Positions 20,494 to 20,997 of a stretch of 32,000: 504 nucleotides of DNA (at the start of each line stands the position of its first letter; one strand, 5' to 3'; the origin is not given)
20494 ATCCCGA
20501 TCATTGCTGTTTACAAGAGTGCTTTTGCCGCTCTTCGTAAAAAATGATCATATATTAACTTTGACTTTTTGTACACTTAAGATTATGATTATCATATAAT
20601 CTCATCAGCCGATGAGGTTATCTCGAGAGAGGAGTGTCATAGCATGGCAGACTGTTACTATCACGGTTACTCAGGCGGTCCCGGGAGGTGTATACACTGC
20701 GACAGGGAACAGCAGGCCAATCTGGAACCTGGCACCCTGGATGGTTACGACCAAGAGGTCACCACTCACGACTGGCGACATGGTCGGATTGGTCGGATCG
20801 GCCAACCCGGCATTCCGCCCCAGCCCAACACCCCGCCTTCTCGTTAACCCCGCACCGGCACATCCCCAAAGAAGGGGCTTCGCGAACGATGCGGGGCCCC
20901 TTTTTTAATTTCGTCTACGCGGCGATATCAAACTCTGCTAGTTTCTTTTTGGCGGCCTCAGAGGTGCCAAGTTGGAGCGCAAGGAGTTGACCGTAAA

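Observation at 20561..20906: GC-rich orphan transcription unit with a strong promoter and terminator: 67-aa Cys/His/Pro-rich protein or unannotated structured RNA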

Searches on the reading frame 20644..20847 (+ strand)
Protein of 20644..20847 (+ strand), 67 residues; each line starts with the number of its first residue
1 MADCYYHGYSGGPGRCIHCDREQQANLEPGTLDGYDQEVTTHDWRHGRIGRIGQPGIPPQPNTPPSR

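Call 8: search_protein_families(library=pfam, proteins=[window:20644-20847:+], max_evalue=0.1)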
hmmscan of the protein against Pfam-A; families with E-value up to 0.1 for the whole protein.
window:20644-20847:+ (67 aa): 0 families

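Call 11: find_homologous_proteins(query=window:20644-20847:+, max_evalue=1)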
Query window:20644-20847:+ (67 aa): 4 proteins with E <= 1 among 4 candidates.
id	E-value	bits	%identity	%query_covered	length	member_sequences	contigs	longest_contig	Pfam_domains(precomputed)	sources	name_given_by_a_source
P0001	3.2e-41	157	99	100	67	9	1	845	-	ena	-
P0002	1.6e-15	75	59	91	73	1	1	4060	-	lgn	-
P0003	5.6e-14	70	63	82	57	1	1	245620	-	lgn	-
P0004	1.6e-9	56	69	54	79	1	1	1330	-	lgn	-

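Call 13: find_encoding_contigs(protein=P0003, flank=5000)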
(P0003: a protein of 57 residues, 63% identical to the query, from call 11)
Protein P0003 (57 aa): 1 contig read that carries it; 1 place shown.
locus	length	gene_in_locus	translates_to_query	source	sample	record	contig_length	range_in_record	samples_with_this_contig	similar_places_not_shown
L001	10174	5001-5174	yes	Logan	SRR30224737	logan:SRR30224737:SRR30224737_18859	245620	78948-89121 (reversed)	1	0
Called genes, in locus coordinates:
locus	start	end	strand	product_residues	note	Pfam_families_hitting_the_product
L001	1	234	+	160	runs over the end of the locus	-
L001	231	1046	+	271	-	PF00149:Metallophos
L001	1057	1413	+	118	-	-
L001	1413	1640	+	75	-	-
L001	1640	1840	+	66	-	-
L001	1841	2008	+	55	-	-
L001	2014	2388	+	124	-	-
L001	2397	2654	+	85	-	-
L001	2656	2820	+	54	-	-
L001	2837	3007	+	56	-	-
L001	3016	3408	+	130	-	PF26948:DUF8296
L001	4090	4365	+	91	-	-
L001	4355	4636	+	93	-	-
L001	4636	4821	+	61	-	-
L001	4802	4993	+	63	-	-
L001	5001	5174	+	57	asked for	-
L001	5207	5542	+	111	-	-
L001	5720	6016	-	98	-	PF20554:DUF6766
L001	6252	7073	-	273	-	PF01510:Amidase_2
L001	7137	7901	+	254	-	-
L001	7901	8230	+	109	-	-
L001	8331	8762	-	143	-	-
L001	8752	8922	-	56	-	-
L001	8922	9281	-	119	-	-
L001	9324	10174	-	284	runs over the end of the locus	PF12645:HTH_16 (faint)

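Call 14: find_encoding_contigs(protein=P0002, flank=5000)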
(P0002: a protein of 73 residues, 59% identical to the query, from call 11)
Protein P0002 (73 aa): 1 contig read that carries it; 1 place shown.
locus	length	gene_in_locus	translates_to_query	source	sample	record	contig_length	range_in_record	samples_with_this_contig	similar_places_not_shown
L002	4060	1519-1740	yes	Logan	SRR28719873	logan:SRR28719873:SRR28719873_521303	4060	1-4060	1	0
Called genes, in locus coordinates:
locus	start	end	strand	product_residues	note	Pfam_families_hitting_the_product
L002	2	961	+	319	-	?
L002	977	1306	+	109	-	-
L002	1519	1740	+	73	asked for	-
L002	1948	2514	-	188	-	-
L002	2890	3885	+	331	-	PF08237:PE-PPE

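Call 15: find_encoding_contigs(protein=P0004, flank=5000)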
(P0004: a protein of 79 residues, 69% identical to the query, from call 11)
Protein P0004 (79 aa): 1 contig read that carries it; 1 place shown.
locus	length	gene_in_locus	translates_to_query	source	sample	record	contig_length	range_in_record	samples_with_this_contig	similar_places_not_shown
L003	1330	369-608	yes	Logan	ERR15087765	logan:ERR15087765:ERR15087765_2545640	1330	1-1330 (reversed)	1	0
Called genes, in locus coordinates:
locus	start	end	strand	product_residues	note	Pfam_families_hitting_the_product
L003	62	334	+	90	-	PF03083:MtN3_slv, PF04193:PQ-loop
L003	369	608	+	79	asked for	-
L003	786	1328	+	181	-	?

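Call 16: find_related_loci(query=A1, collection=genome_contigs, flank=4000)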
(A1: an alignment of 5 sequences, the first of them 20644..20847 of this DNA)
Query A1 (67 aa) in genome_contigs; peptide patterns used: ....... (x = any residue, [..] = any of these).
32 stretches matched a pattern; 2 encode a relative of the query (tblastn E <= 1e-3); 2 distinct loci.
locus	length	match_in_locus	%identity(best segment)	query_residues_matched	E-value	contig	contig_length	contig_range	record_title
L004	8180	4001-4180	55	1-61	2e-19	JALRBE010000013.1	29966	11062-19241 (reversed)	MAG: Candidatus Saccharimonadia bacterium isolate HM.17 NODE_13_length_29966_cov_4.132022, whole genome shotgun sequence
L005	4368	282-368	53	1-30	2e-5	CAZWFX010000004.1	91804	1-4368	MAG TPA_asm: uncultured Candidatus Saccharibacteria bacterium isolate SRP278252_co2_728 genome assembly, contig: NODE_33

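Call 17: find_related_loci(query=A1, collection=viral_contigs, flank=4000)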
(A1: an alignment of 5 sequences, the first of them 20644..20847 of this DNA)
Query A1 (67 aa) in viral_contigs; peptide patterns used: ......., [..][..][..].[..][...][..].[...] (x = any residue, [..] = any of these).
36 stretches matched a pattern; 2 encode a relative of the query (tblastn E <= 1e-3); 2 distinct loci.
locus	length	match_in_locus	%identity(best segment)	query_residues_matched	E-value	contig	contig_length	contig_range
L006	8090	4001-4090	60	1-30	1e-9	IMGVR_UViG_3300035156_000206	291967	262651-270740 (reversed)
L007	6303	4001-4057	74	1-19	3e-6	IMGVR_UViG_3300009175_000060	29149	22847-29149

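Call 23: find_homologous_proteins(query=A1, max_evalue=10)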
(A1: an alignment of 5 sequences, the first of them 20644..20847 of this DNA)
Query A1 (5 sequences) (67 aa, profile of the alignment): 52 proteins with E <= 10 among 708 candidates.
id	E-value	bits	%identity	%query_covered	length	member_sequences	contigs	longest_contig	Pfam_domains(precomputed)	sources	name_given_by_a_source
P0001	2.2e-37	145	99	100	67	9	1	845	-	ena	-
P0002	3.5e-31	125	59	91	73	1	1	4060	-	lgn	-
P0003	8.8e-27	111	63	82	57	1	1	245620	-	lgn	-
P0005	2.7e-23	100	61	82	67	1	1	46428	-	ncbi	ncbi:MAG: hypothetical protein WBP12_00805 [Candidatus Saccharimonas sp.]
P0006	4.7e-23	99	51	96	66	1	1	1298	-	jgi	jgi:hypothetical protein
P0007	4.3e-22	96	55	91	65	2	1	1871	-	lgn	-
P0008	2.5e-21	94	56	79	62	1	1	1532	-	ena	-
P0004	6.4e-20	89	69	54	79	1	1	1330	-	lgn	-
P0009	5.5e-18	83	68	70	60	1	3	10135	-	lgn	-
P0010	5.3e-13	67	78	48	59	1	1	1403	-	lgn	-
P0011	9.6e-13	66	54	76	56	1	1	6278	-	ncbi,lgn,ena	-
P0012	9.7e-13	66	63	57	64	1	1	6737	-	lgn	-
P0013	1.1e-12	66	45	82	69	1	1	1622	-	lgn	-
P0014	5.2e-12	64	53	67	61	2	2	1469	-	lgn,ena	-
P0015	8.0e-12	63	63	48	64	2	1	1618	-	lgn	-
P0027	1.5e-9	56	70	45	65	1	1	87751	-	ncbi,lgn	-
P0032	2.1e-8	52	59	48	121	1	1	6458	-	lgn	-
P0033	2.2e-8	52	51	52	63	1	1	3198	-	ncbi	-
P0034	2.8e-8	52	60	45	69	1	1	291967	-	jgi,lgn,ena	jgi:hypothetical protein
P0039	1.5e-5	43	58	45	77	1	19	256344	-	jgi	jgi:hypothetical protein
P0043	1.2e-3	37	76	30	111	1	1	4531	-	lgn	-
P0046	3.5e-2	32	66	46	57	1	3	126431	-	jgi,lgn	jgi:hypothetical protein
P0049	1.5e-1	30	74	28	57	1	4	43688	-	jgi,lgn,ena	-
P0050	2.3e-1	30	64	31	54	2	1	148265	-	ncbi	-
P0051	6.0e-1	28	60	36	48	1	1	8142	-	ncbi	-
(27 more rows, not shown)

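Call 29: find_encoding_contigs(protein=P0005, flank=5000, max_places=2)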
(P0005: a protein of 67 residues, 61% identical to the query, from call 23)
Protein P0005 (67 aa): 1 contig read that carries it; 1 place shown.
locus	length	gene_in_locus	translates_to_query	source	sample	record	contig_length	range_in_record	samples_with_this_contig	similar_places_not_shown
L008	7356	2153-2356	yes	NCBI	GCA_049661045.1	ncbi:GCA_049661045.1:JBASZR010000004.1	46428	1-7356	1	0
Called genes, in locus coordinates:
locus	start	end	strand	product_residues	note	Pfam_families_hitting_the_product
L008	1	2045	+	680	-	PF07581:Glug (faint)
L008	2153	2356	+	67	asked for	-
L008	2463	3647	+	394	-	PF00561:Abhydrolase_1 (faint), PF12697:Abhydrolase_6, PF00326:Peptidase_S9 (faint), PF03583:LIP, PF12146:Hydrolase_4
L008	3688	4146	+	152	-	PF07301:DUF1453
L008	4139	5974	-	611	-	PF13401:AAA_22 (faint), PF00004:AAA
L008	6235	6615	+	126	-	-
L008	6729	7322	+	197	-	-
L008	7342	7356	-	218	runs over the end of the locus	-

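Call 30: find_encoding_contigs(protein=P0027, flank=5000, max_places=2)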
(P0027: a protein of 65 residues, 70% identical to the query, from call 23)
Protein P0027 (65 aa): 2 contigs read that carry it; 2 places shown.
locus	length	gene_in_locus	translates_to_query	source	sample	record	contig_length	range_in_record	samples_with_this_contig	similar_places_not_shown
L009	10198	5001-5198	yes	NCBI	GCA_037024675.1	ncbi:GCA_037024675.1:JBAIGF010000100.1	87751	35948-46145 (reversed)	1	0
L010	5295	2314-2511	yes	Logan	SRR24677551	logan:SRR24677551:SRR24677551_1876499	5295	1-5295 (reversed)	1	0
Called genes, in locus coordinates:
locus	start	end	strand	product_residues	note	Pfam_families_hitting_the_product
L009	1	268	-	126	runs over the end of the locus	-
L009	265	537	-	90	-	-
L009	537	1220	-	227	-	-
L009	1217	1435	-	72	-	-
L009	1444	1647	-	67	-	-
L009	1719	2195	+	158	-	-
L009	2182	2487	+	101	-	-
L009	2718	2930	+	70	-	-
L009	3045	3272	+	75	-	-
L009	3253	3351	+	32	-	-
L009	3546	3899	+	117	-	-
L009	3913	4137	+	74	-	-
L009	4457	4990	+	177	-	-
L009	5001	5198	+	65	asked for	-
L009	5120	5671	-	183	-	-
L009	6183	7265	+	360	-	PF20706:GT4-conflict (weak)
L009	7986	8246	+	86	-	-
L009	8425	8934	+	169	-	-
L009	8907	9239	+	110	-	-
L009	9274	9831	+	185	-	-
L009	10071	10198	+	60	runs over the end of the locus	-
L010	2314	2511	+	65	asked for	-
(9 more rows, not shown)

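Call 31: find_encoding_contigs(protein=P0039, flank=5000, max_places=3)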
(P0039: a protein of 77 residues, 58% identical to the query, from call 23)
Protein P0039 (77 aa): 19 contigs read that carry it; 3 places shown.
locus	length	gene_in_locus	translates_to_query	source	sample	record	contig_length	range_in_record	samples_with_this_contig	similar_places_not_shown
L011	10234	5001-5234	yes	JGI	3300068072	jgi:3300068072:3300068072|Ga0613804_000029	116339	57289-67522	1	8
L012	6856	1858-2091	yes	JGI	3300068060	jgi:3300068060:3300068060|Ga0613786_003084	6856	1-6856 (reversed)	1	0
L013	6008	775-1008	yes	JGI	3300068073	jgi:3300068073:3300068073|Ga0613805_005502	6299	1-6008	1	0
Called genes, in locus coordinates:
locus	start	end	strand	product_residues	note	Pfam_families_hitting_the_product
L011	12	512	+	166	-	-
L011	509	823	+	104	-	-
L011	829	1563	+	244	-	-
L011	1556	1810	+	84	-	-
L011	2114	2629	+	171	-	PF05198:IF3_N, PF00707:IF3_C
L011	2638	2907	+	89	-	-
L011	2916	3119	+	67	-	-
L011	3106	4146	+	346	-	-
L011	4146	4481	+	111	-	-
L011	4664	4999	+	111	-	-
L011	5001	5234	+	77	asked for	-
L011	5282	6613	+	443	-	-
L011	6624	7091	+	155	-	-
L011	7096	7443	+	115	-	-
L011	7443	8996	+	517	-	PF12799:LRR_4 (faint)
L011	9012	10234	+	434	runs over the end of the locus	-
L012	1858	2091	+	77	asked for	-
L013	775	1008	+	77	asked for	-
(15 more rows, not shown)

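Call 32: predict_structure(alignment_id=A2)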
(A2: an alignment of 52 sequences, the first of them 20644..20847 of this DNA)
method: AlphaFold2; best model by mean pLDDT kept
length: 67 residues; sequences in the alignment: 52
mean_pLDDT: 58.0   pTM: 0.31
mean pLDDT of the five models: 58.0, 57.9, 54.2, 52.9, 51.8
residues with pLDDT >= 90: 0; 70-90: 9; 50-70: 47; < 50: 11
segments of 3 or more residues with pLDDT < 50: 35-38
pLDDT, mean of each block of 10 residues (from residue 1): 55 63 73 53 53 53 54
secondary structure, 60 per line:
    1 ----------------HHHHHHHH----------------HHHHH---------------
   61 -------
elements in order: H17-24 H41-45

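Call 38: search_solved_structures(query=A2, max_evalue=10, show_alignments=3)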
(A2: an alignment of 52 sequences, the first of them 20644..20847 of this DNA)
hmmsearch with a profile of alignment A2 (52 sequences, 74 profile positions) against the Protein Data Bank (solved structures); distinct sequences matched with E-value up to 10: 5.
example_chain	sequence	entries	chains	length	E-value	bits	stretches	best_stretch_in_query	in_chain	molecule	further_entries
2fid_B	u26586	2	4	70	0.14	16.3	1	11-46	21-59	Rab5 GDP/GTP exchange factor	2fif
2c7m_A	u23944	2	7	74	0.14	16.3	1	11-48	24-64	RAB GUANINE NUCLEOTIDE EXCHANGE FACTOR 1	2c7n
9qqa_MA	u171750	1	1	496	8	10.7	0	17-61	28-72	Glycylpeptide N-tetradecanoyltransferase 1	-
1rxt_A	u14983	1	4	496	8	10.7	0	17-61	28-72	Glycylpeptide N-tetradecanoyltransferase 1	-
9i2d_NM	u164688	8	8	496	8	10.7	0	17-61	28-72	Glycylpeptide N-tetradecanoyltransferase 1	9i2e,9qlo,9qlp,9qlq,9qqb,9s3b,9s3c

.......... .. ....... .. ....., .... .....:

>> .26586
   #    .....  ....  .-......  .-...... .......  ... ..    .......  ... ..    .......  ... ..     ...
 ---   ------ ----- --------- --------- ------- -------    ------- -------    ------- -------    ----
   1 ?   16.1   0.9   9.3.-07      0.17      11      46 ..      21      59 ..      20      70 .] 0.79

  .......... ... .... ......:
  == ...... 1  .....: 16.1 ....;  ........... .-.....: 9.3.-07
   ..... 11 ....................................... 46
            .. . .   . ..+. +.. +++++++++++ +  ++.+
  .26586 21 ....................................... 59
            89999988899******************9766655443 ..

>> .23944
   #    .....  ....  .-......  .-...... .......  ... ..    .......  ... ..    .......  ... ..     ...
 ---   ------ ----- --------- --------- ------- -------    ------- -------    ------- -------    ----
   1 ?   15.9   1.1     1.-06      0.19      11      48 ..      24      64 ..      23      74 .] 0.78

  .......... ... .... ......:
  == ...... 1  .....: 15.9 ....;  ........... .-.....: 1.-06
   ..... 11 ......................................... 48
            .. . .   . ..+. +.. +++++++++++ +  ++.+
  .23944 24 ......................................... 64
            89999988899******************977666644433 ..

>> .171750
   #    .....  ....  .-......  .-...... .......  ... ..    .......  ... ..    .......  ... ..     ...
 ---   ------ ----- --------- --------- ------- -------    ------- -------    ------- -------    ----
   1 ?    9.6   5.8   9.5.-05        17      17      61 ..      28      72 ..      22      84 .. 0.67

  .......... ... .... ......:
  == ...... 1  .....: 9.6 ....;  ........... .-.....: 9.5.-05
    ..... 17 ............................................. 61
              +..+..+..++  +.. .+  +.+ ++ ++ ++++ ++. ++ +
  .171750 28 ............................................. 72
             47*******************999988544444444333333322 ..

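Call 39: search_protein_families(library=phrogs, alignment_id=A2, max_evalue=0.1)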
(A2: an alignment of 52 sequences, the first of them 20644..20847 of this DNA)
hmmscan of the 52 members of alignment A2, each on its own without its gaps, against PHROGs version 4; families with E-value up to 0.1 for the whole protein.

A. member 1, window:20644-20847:+ (67 aa): 0 families

B. families by the number of members that match (of 52 scanned): 5 families
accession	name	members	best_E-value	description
phrog_15035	-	2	0.0017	-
phrog_32002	-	1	0.0078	-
phrog_20468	-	1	0.01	-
phrog_38034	-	1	0.027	-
phrog_27685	-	1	0.092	-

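Call 40: search_protein_families(library=ncbifam, alignment_id=A2, max_evalue=0.1)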
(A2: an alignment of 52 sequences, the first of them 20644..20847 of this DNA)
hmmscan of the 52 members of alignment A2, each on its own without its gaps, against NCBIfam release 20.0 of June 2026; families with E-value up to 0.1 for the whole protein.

A. member 1, window:20644-20847:+ (67 aa): 0 families

B. families by the number of members that match (of 52 scanned): 3 families
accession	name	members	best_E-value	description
NF038329.2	gly_rich_SclB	1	0.0099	LPXTG-anchored collagen-like adhesin Scl2/SclB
NF041795.1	Brz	1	0.02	transcriptional regulator Brz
NF005297.0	PRK06824.1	1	0.078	translation initiation factor Sui1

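Call 41: search_protein_families(library=pfam, alignment_id=A2, max_evalue=10)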
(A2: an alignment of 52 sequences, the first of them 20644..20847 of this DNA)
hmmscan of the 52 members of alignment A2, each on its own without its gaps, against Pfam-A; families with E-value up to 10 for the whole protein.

A. member 1, window:20644-20847:+ (67 aa): 0 families

B. families by the number of members that match (of 52 scanned): 13 families
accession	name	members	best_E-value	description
PF19335.5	HMBD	2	0.085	Heavy metal binding domain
PF12350.13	CTK3_C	1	0.018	CTD kinase subunit gamma CTK3 C-terminus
PF23454.1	Zn_ribbon_Brz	1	0.067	Transcriptional regulator Brz zinc beta ribbon domain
PF05881.18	CNPase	1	0.12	2',3'-cyclic nucleotide 3'-phosphodiesterase (CNP or CNPase)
PF11405.13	Inhibitor_I67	1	0.16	Bromelain inhibitor VI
PF22327.2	Nudt16-like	1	0.2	U8 snoRNA-decapping enzyme-like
PF03032.20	FSAP_sig_propep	1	0.24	Frog skin active peptide family signal and propeptide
PF20332.3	DUF6627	1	0.24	Family of unknown function (DUF6627)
PF17489.7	Tnp_22_trimer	1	0.45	L1 transposable element trimerization domain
PF10955.13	Fin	1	0.46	Anti-sigma-F factor Fin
PF12773.13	DZR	1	0.6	Double zinc ribbon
PF00643.29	zf-B_box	1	5.2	B-box zinc finger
PF09723.15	Zn_ribbon_8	1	8.6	Zinc ribbon domain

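Call 42: search_protein_representatives(alignment_id=A2)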
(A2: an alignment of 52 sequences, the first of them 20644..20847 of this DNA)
Query: 52 sequences, 74 profile positions. Proteins with E-value up to 0.001 (for the whole library): 63; up to 1e-10: 27; up to 1e-30: 0. The best 63 are listed.
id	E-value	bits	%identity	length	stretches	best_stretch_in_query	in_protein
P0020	1.9e-19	86.4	-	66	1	4-68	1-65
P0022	3.6e-19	85.5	-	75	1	4-71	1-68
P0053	1.5e-18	83.5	-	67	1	4-66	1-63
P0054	2.3e-17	79.8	-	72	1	4-70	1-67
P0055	6.4e-17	78.3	-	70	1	4-69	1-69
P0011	1.1e-16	77.6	-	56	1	4-53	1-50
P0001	1.9e-16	76.8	-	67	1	4-54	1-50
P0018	3.7e-16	75.9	-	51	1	4-53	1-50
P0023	1.5e-15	73.9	-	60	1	4-65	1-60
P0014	5.2e-15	72.2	-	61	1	4-63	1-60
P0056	8.2e-15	71.6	-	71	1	3-57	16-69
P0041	1.5e-14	70.7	-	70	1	4-69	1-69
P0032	7.1e-14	68.6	-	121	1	4-43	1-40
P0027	1.2e-13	67.8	-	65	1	4-56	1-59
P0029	3.2e-13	66.5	-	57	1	4-48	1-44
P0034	3.3e-13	66.4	-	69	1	4-59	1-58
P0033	7.9e-13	65.2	-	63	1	4-61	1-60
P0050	1.2e-10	58.2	-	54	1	5-53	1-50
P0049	2.1e-10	57.4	-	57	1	4-50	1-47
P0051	3.8e-10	56.6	-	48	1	5-44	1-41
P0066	5.2e-10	56.2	-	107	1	4-39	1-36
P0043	3.8e-07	47.0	-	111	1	5-43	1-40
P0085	3.5e-05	40.7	-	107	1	5-36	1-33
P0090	8.4e-05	39.5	-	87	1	4-42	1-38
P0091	1.1e-04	39.1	-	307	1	4-52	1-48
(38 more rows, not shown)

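Call 48: find_related_loci(query=A2, collection=metagenome_contigs, flank=5000)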
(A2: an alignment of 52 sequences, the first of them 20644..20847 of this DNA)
Query A2 (67 aa) in metagenome_contigs; peptide patterns used: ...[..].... (x = any residue, [..] = any of these).
34 stretches matched a pattern; 8 encode a relative of the query (tblastn E <= 1e-3); 8 distinct loci.
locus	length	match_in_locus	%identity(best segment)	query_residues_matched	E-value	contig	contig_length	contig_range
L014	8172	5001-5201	97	1-67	4e-42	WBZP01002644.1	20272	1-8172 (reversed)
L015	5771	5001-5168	54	1-51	9e-13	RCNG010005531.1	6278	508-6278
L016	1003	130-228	67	1-33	2e-12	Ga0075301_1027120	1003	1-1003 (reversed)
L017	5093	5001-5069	78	1-23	1e-8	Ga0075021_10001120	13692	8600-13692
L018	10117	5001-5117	49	1-45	2e-8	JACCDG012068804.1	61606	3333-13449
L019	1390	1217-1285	74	1-23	2e-7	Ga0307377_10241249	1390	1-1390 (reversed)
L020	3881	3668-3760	55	1-33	3e-7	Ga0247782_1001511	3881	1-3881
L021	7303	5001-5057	74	1-19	8e-6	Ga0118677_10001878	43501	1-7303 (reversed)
